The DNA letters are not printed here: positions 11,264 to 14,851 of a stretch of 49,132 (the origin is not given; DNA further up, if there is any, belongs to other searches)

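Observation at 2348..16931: Twelve-gene single-promoter ABC locus built from mismatched parts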

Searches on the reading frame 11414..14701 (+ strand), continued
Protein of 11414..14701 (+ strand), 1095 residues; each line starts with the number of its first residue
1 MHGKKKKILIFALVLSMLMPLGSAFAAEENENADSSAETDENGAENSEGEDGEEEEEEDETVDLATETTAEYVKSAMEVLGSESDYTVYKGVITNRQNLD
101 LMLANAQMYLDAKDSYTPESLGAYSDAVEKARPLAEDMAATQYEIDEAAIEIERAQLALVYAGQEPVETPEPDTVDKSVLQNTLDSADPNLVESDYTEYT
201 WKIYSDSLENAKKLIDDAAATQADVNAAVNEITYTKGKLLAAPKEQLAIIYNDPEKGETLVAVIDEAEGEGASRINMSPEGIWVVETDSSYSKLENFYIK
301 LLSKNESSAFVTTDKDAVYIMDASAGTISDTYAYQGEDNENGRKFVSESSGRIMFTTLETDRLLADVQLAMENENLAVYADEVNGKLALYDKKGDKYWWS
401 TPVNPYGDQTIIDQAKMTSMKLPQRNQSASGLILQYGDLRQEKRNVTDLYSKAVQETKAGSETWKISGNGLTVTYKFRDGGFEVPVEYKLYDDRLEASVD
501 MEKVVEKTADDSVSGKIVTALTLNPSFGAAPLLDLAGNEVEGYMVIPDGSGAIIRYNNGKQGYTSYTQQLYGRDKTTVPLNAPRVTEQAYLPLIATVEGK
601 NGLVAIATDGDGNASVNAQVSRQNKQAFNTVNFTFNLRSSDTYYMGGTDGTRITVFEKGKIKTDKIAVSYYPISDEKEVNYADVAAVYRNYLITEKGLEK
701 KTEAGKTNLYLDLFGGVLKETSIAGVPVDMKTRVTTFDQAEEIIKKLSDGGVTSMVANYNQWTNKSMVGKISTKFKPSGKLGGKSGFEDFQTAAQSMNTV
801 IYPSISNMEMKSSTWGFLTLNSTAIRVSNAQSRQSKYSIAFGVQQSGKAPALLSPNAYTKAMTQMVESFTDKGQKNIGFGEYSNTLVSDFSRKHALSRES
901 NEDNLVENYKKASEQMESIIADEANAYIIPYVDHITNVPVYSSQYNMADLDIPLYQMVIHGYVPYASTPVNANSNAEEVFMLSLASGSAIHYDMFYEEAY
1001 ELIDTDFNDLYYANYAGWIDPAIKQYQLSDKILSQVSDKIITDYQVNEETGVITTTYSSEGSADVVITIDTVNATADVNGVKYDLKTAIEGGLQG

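Call 34: predict_structure(alignment_id=A1)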
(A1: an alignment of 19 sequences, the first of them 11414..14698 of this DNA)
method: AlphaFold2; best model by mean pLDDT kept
length: 1095 residues; sequences in the alignment: 19
mean_pLDDT: 70.8   pTM: 0.67
mean pLDDT of the five models: 70.8, 65.8, 59.3, 58.4, 50.8
residues with pLDDT >= 90: 192; 70-90: 492; 50-70: 183; < 50: 228
segments of 3 or more residues with pLDDT < 50: 1-59, 453-458, 555-561, 572-589, 645-650, 717-733, 763-782, 810-857, 884-896, 944-950, 998-1013, 1092-1095
pLDDT, mean of each block of 10 residues (from residue 1): 28 32 24 23 24 35 77 88 90 86 88 85 91 86 92 89 68 81 84 88 92 86 87 89 88 82 82 84 86 88 77 86 79 85 86 79 82 92 83 88 53 52 62 76 63 51 80 81 89 93 73 69 77 71 66 47 61 39 42 84 89 75 65 79 51 61 85 89 89 89 89 61 30 63 91 87 40 35 65 88 66 33 27 27 27 44 63 73 46 46 73 85 74 83 47 79 86 70 88 63 38 65 90 92 82 87 89 89 83 44
secondary structure, 60 per line:
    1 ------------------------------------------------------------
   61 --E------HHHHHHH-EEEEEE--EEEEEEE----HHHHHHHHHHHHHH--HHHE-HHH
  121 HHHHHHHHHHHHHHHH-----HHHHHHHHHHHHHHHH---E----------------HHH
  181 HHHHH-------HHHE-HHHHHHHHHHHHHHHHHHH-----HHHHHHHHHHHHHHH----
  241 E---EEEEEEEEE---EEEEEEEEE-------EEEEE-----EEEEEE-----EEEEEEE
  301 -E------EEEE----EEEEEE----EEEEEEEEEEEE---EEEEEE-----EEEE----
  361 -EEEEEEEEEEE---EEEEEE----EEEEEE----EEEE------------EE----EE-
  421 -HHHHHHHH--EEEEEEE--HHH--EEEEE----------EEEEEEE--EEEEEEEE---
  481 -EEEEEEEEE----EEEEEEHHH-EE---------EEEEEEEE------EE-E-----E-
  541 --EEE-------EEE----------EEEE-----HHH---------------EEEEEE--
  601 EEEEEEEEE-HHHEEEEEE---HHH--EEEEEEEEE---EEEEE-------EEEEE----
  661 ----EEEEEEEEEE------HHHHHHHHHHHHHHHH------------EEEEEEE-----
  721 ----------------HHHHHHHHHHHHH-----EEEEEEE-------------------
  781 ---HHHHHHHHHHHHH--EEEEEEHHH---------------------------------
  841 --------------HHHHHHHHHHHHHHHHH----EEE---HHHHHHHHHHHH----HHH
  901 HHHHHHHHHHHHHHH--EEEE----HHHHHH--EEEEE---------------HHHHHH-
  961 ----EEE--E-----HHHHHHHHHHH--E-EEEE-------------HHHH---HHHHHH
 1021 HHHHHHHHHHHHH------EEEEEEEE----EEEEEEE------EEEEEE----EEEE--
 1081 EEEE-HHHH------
elements in order (helices of 4 or more, strands of 3 or more residues): H70-76 E78-83 E86-92 H97-110 H118-136 H142-157 H178-185 H198-216 H222-236 E245-253 E257-265 E273-277 E283-288 E294-300 E309-312 E317-322 E327-338 E342-347 E353-356 E362-372 E376-381 E386-391 E396-399 H422-429 E432-438 E446-450 E461-467 E470-477 E482-490 E495-500 E516-523 E543-545 E553-555 E566-569 E593-598 E601-609 E614-619 E628-636 E640-644 E652-656 E665-674 H681-696 E709-715 H737-749 E755-761 H784-796 E799-804 H855-871 E876-878 H882-893 H898-915 E918-921 H926-931 E934-938 H954-959 E965-967 H976-986 E991-994 H1008-1011 H1015-1033 E1040-1047 E1052-1058 E1065-1070 E1075-1078 E1081-1084 H1086-1089

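Call 36: fold_search(model_id=the predicted structure, library=pdb)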
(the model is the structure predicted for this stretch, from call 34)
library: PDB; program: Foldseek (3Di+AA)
matches with E <= 10: 1156; with E <= 0.001: 119
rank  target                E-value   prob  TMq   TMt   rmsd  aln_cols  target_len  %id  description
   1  8rzk_A                3.4e-20  1.00  0.39  0.61   7.6       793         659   14  The Michaelis complex of ZgGH129 D486N from Zobellia galactanivorans with neo-b/k-oligo-carrageenan tetrasaccharide (b (released 2024-07-31)
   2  5wzn_A                1.0e-17  1.00  0.39  0.63   7.6       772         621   10  Alpha-N-acetylgalactosaminidase NagBb from Bifidobacterium bifidum - GalNAc complex (released 2017-06-07)
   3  5wzq_A                1.8e-17  1.00  0.38  0.63   7.8       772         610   12  Alpha-N-acetylgalactosaminidase NagBb from Bifidobacterium bifidum - quadruple mutant (released 2017-06-07)
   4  5wzr_A                2.4e-17  1.00  0.39  0.64   7.8       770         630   11  Alpha-N-acetylgalactosaminidase NagBb from Bifidobacterium bifidum - Gal-NHAc-DNJ complex (released 2017-06-07)
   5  5wzp_A                2.9e-17  1.00  0.38  0.63   8.1       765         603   11  Alpha-N-acetylgalactosaminidase NagBb from Bifidobacterium bifidum - ligand free (released 2017-06-07)
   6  5wzq_B                3.2e-17  1.00  0.40  0.66   7.3       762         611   10  Alpha-N-acetylgalactosaminidase NagBb from Bifidobacterium bifidum - quadruple mutant (released 2017-06-07)
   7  5wzn_B                1.3e-16  1.00  0.38  0.63   7.9       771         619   11  Alpha-N-acetylgalactosaminidase NagBb from Bifidobacterium bifidum - GalNAc complex (released 2017-06-07)
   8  5wzp_B                3.6e-16  1.00  0.38  0.63   8.2       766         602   11  Alpha-N-acetylgalactosaminidase NagBb from Bifidobacterium bifidum - ligand free (released 2017-06-07)
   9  5wzr_B                8.1e-16  1.00  0.39  0.63   7.9       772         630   11  Alpha-N-acetylgalactosaminidase NagBb from Bifidobacterium bifidum - Gal-NHAc-DNJ complex (released 2017-06-07)
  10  6qev_B                1.3e-12  1.00  0.30  0.25  11.0       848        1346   10  EngBF DARPin Fusion 4b B6 (released 2019-11-06)
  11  6qfk_A                3.9e-11  1.00  0.29  0.25  11.7       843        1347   10  EngBF DARPin Fusion 4b G10 (released 2019-11-06)
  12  5a58_A                4.8e-11  1.00  0.30  0.30  12.1       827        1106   10  The structure of GH101 D764N mutant from Streptococcus pneumoniae TIGR4 in complex with serinyl T-antigen (released 2015-09-02)
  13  3mi6_B                4.8e-11  1.00  0.32  0.45  11.2       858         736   10  Crystal structure of the alpha-galactosidase from Lactobacillus brevis, Northeast Structural Genomics Consortium Targe (released 2010-04-28)
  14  5a59_A                5.0e-11  1.00  0.32  0.32   9.7       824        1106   10  The structure of GH101 E796Q mutant from Streptococcus pneumoniae TIGR4 in complex with T-antigen (released 2015-09-02)
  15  3ecq_A                6.1e-11  1.00  0.29  0.24  25.0      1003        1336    9  Endo-alpha-N-acetylgalactosaminidase from Streptococcus pneumoniae: SeMet structure (released 2008-09-09)
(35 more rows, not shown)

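Call 53: search_protein_families(library=pfam, proteins=[L021:14546-15622:+, L021:15629-18616:+, L021:18610-19461:+, L021:19558-20400:+], max_evalue=0.001)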
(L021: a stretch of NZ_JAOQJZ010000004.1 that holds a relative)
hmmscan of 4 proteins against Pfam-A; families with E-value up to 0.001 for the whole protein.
L021:14546-15622:+ (358 aa): 6 families
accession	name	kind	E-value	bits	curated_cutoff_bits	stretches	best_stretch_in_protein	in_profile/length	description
PF16576.10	HlyD_D23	-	2.8e-12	46.8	30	1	66-231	2-168/214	Barrel-sandwich domain of CusB or HlyD membrane-fusion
PF13533.13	Biotin_lipoyl_2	-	4.3e-10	39.6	29.8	1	88-113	6-31/32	Biotin-lipoyl like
PF00364.28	Biotin_lipoyl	-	8.4e-08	32.4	22.1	0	90-115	14-38/73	Biotin-requiring enzyme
PF13437.12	HlyD_3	-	1.1e-07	32.9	22.2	1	175-215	2-43/106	HlyD family secretion protein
PF01551.29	Peptidase_M23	-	8.8e-06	26.3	28.7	0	86-114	45-73/96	Peptidase family M23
PF13375.12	RnfC_N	-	0.00073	20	25.6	0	75-115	23-63/101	RnfC Barrel sandwich hybrid domain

L021:15629-18616:+ (995 aa): 2 families
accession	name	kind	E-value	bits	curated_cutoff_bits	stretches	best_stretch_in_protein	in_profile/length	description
PF02687.27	FtsX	-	1.2e-19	70.9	25.5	2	864-984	4-115/120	FtsX-like permease C-terminal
PF12704.14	MacB_PCD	-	9.7e-06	26.4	27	0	22-231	7-176/207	MacB-like periplasmic core domain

L021:18610-19461:+ (283 aa): 1 family
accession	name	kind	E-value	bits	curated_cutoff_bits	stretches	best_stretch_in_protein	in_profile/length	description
PF01048.26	PNP_UDP_1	-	2.2e-58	197.9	25.1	1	30-276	1-232/233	Phosphorylase superfamily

L021:19558-20400:+ (280 aa): 2 families
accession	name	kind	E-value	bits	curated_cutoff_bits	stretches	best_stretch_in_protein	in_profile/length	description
PF13240.11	Zn_Ribbon_1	-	3.8e-08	33.3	25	1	31-51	1-21/23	zinc-ribbon domain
PF12773.13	DZR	-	5.7e-05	23.6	27.3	1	29-55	12-36/45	Double zinc ribbon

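Call 55: find_homologous_proteins(query=L021:15629-18613:+, max_evalue=1e-30)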
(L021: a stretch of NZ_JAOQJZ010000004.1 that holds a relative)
Query L021:15629-18613:+ (995 aa): 906 proteins with E <= 1e-30 among 8000 candidates; the best 120 are listed.
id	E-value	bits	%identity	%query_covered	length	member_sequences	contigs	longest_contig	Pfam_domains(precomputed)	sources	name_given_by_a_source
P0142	0.0e+0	2194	99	100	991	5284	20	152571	PF02687.28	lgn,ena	-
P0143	0.0e+0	2155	98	100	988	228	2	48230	PF02687.28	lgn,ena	-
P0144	0.0e+0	2112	96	100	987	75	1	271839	PF02687.28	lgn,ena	-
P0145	0.0e+0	2022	95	100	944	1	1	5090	PF02687.28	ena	-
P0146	0.0e+0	1851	82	99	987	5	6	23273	PF02687.28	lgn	-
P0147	0.0e+0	1846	82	99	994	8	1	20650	PF02687.28,PF12704.15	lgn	-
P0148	0.0e+0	1731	75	100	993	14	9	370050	PF02687.28,PF12704.15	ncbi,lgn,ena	-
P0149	0.0e+0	1722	76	99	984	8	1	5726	PF02687.28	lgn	-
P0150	0.0e+0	1708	75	100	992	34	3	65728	PF02687.28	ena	-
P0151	0.0e+0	1703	99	78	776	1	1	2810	PF02687.28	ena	-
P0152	0.0e+0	1654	73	100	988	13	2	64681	PF02687.28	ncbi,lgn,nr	ncbi:MAG: FtsX-like permease family protein [Ruminococcus sp.]|nr:FtsX-like permease family protein 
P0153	0.0e+0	1641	73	100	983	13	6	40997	PF02687.28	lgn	-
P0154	0.0e+0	1630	74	98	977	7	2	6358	PF02687.28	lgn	-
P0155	0.0e+0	1628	73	98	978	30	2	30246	PF02687.28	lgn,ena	-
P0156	0.0e+0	1623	99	74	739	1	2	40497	PF02687.28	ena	-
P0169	0.0e+0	1523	68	100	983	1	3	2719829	PF02687.28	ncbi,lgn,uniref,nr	ncbi:ABC transporter permease [Ruminococcus albus]|uniref:ABC transporter permease n=1 Tax=Ruminococ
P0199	0.0e+0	1491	66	100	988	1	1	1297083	PF02687.28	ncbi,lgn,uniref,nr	ncbi:ABC transporter permease [Ruminococcus sp. Marseille-P6503]|uniref:ABC transporter permease n=1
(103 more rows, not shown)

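Call 56: find_encoding_contigs(protein=P0169, flank=10000, max_places=2)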
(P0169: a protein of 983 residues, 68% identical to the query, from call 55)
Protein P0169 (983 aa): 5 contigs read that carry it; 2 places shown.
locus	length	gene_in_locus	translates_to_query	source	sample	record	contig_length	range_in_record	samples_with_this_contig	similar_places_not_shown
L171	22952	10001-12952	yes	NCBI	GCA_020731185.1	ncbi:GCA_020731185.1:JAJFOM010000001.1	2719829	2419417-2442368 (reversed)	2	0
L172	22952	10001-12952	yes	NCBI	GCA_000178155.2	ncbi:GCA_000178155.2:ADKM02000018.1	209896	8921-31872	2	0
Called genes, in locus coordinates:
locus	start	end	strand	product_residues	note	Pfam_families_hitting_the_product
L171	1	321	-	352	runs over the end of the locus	PF03786:UxuA, PF01261:AP_endonuc_2 (faint)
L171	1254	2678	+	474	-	PF04991:LicD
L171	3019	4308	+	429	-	PF04464:Glyphos_transf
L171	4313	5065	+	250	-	PF01128:IspD, PF12804:NTP_transf_3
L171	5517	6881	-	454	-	PF00657:Lipase_GDSL (faint), PF13472:Lipase_GDSL_2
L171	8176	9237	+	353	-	PF00364:Biotin_lipoyl (faint), PF26018:BSH_RND_rel (faint), PF25917:BSH_RND (weak), PF25919:BSH_CusB (faint), PF25973:BSH_CzcB (faint), PF25989:YknX_C (weak), PF25975:CzcB_C (weak)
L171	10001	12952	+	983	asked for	PF02687:FtsX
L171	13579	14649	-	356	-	PF01073:3Beta_HSD, PF01370:Epimerase, PF02719:Polysacc_synt_2, PF05368:NmrA (faint), PF07993:NAD_binding_4 (faint), PF16363:GDP_Man_Dehyd, PF13460:NAD_binding_10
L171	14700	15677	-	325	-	PF01207:Dus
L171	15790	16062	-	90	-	-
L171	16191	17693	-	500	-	PF14238:DUF4340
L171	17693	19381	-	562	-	PF23357:DUF7088, PF09822:ABC_transp_aux (weak)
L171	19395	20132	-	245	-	PF12679:ABC2_membrane_2, PF12730:ABC2_membrane_4, PF12698:ABC2_membrane_3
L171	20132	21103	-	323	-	PF00005:ABC_tran, PF13304:AAA_21 (weak)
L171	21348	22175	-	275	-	-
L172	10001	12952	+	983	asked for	PF02687:FtsX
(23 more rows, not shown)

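Call 57: find_encoding_contigs(protein=P0199, flank=10000, max_places=1)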
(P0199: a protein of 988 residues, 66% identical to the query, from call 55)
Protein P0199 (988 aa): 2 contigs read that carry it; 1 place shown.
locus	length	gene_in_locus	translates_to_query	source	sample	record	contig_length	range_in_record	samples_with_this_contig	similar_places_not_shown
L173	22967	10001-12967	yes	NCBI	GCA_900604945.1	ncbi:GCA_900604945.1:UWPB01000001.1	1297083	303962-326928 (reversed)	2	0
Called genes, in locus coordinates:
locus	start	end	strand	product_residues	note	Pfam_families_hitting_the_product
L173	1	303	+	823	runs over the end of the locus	PF08447:PAS_3, PF13188:PAS_8 (faint), PF13426:PAS_9 (weak), PF08447:PAS_3 (weak), PF00990:GGDEF, PF00563:EAL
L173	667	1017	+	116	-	PF03780:Asp23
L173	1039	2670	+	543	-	PF02734:Dak2, PF21645:FakA-like_M, PF13684:FakA-like_C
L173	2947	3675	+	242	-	PF09359:VTC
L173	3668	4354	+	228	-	PF16316:DUF4956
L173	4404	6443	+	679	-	PF14262:Cthe_2159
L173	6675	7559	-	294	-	PF13306:LRR_5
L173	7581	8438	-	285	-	-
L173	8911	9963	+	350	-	PF00364:Biotin_lipoyl (faint), PF25917:BSH_RND (weak), PF25919:BSH_CusB (weak), PF25984:BSH_YknX (faint), PF25975:CzcB_C, PF25989:YknX_C (weak)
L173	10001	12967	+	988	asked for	PF02687:FtsX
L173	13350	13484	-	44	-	-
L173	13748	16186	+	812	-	PF02861:Clp_N, PF23569:NBD_SMAX1 (weak), PF00004:AAA, PF17871:AAA_lid_9, PF00004:AAA, PF07724:AAA_2, PF07728:AAA_5, PF10431:ClpB_D2-small, +8 more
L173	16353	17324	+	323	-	PF02645:DegV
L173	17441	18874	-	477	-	-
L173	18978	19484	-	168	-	-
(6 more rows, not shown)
